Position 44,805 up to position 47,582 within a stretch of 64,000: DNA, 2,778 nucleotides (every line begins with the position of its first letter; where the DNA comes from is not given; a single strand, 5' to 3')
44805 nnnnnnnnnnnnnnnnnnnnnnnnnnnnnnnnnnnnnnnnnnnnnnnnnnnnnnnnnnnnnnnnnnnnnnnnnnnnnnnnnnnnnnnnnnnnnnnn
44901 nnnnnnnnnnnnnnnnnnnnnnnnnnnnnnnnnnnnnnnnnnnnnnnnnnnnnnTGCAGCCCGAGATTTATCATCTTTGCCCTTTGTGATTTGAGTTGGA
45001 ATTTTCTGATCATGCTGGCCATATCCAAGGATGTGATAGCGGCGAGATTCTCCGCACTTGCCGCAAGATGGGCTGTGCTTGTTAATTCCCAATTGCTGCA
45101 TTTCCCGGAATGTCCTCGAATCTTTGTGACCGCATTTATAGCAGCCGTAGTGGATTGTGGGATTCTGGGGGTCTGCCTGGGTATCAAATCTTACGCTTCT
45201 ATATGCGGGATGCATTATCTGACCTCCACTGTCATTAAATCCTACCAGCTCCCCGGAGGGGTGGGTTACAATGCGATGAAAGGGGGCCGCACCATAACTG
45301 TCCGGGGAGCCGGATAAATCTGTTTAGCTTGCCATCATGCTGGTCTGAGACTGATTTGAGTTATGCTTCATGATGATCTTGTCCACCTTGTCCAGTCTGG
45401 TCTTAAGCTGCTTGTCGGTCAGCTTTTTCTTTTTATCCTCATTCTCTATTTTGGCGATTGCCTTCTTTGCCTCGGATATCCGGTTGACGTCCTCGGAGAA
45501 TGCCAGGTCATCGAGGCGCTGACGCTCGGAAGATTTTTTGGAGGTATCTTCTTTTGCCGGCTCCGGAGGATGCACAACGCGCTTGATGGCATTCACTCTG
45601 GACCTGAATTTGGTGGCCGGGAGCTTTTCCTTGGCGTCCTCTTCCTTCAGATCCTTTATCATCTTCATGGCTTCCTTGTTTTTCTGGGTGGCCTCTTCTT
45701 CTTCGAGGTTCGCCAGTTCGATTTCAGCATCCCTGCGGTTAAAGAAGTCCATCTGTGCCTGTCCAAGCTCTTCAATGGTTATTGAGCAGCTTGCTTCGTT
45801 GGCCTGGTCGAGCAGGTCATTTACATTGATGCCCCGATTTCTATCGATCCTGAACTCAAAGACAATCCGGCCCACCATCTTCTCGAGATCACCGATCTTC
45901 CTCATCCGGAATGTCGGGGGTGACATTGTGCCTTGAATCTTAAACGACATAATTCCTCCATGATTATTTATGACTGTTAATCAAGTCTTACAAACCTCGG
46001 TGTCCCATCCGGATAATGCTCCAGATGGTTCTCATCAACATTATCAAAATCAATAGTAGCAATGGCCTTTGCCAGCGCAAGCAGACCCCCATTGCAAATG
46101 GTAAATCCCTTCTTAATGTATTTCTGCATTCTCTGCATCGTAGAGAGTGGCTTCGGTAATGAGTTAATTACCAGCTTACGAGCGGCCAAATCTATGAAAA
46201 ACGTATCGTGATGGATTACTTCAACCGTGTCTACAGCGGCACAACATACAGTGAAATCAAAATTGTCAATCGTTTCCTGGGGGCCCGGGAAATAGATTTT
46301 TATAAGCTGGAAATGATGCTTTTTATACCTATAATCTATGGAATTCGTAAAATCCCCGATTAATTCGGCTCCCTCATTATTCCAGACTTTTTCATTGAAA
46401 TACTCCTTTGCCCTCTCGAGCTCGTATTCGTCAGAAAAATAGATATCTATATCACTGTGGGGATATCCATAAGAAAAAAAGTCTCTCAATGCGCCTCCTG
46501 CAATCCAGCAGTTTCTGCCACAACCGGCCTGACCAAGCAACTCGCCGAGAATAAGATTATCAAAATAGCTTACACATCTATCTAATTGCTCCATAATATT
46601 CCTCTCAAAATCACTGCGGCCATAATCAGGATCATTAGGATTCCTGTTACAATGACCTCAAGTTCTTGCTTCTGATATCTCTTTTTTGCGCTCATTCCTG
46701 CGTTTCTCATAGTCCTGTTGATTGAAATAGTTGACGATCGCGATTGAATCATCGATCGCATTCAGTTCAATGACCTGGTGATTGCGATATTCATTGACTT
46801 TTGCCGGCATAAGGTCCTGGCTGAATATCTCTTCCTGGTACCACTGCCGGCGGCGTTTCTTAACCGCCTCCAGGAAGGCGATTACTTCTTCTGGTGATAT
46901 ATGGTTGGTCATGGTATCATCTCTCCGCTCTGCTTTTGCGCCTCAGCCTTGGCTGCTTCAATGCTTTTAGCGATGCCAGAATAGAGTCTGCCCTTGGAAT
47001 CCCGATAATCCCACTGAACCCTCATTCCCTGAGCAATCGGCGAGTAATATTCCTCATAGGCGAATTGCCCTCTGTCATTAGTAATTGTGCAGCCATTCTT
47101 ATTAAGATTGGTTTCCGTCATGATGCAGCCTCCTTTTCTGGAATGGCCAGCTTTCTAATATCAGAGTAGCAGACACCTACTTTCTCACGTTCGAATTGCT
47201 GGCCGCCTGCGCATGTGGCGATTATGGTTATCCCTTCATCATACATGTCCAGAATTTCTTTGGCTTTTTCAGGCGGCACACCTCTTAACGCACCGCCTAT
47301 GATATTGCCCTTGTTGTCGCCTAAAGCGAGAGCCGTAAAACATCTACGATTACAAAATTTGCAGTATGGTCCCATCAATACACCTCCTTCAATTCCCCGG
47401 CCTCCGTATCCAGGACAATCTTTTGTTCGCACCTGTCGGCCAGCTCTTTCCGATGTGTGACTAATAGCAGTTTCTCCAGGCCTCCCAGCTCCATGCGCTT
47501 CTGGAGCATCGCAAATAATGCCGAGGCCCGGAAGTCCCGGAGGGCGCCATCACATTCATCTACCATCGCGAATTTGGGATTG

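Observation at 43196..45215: HerA/DUF87-like ATPase with a duplicated C-terminal winged-helix-like module, preceded by a zinc-ribbon protein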

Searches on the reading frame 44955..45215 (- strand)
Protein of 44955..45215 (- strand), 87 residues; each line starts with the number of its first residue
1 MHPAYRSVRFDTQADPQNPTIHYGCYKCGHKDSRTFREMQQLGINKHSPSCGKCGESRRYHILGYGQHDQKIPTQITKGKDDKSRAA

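Call 5: search_protein_families(library=pfam, proteins=[window:44955-45215:-], max_evalue=0.01)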
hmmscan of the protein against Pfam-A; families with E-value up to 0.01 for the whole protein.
window:44955-45215:- (87 aa): 0 families

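Call 6: search_protein_families(library=phrogs, proteins=[window:44955-45215:-], max_evalue=0.01)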
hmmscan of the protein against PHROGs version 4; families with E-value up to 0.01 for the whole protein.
window:44955-45215:- (87 aa): 0 families

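Call 7: search_protein_families(library=ncbifam, proteins=[window:44955-45215:-], max_evalue=0.1)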
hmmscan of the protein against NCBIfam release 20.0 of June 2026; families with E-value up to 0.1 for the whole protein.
window:44955-45215:- (87 aa): 2 families
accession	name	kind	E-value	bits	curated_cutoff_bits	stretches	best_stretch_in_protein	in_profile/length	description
TIGR02605.1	CxxC_CxxC_SSSS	subfamily_domain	0.0086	16.1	31.3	1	19-56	2-34/52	FmdB family zinc ribbon protein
NF003339.0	PRK04351.1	equivalog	0.05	13.2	113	1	7-56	97-140/149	SprT family protein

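Call 8: search_protein_families(library=padloc, proteins=[window:44955-45215:-], max_evalue=0.1)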
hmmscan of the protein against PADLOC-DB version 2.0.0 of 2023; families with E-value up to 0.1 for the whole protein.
window:44955-45215:- (87 aa): 0 families

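Call 95: search_protein_representatives(protein=window:44955-45215:-)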
Query: 87 residues. Proteins with E-value up to 0.001 (for the whole library): 3; up to 1e-10: 1; up to 1e-30: 1. The best 3 are listed.
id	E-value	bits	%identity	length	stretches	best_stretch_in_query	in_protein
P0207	6.0e-56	202.5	100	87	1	1-87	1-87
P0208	1.5e-07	47.8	23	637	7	32-70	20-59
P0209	2.2e-05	40.9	41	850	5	43-65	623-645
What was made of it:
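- Checked: It has no real homologue among 1.84 billion representative proteins (call 95).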

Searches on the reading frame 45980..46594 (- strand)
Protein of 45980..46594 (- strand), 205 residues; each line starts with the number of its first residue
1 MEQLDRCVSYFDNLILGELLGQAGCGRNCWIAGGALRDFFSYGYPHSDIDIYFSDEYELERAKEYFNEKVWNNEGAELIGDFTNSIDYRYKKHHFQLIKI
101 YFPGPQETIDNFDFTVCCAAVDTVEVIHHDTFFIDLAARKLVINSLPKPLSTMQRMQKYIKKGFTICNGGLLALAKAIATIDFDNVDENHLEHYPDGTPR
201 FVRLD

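Call 5: search_protein_families(library=pfam, proteins=[window:45980-46594:-], max_evalue=0.01)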
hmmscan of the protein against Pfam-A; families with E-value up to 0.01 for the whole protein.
window:45980-46594:- (205 aa): 0 families

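Call 6: search_protein_families(library=phrogs, proteins=[window:45980-46594:-], max_evalue=0.01)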
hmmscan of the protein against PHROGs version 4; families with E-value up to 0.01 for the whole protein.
window:45980-46594:- (205 aa): 6 families
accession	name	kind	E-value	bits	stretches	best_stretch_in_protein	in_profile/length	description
phrog_4400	-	unknown function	2.9e-28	100.1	1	20-192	22-204/248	-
phrog_27100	-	unknown function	8.7e-17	62.2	1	26-186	28-189/386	-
phrog_18122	-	unknown function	3e-16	60.8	1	27-188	25-205/365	-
phrog_1614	-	DNA, RNA and nucleotide metabolism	1.2e-10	42.5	1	22-161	30-188/268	nucleotidyltransferase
phrog_24565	-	unknown function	5.6e-08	34.5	1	110-187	19-94/108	-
phrog_16176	-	unknown function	3.1e-07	30.5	1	102-186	191-278/477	-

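Call 7: search_protein_families(library=ncbifam, proteins=[window:45980-46594:-], max_evalue=0.1)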
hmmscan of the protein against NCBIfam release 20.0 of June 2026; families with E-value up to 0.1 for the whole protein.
window:45980-46594:- (205 aa): 0 families

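Call 8: search_protein_families(library=padloc, proteins=[window:45980-46594:-], max_evalue=0.1)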
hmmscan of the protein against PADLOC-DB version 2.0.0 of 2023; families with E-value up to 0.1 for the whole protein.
window:45980-46594:- (205 aa): 0 families

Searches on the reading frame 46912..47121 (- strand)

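Call 5: search_protein_families(library=pfam, proteins=[window:46912-47121:-], max_evalue=0.01)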
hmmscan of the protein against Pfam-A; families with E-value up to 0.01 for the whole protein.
window:46912-47121:- (70 aa): 1 family
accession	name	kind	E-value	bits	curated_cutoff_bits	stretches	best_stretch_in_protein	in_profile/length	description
PF12989.12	DUF3873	-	7.2e-09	36.4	27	1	4-56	1-55/68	Domain of unknown function, B. Theta Gene description (DUF3873)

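Call 6: search_protein_families(library=phrogs, proteins=[window:46912-47121:-], max_evalue=0.01)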
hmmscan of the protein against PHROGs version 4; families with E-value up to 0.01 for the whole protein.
window:46912-47121:- (70 aa): 0 families

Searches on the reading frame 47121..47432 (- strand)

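Call 5: search_protein_families(library=pfam, proteins=[window:47121-47432:-], max_evalue=0.01)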
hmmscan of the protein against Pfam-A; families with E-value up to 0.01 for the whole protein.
window:47121-47432:- (104 aa): 0 families

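Call 6: search_protein_families(library=phrogs, proteins=[window:47121-47432:-], max_evalue=0.01)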
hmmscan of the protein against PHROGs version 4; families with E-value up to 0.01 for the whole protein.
window:47121-47432:- (104 aa): 2 families
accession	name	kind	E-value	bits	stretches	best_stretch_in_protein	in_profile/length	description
phrog_9947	-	DNA, RNA and nucleotide metabolism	9.6e-11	42.4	2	20-33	1-14/59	Lsr2-like DNA bridging protein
phrog_33228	-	unknown function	0.00033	21.7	1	20-33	1-14/38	-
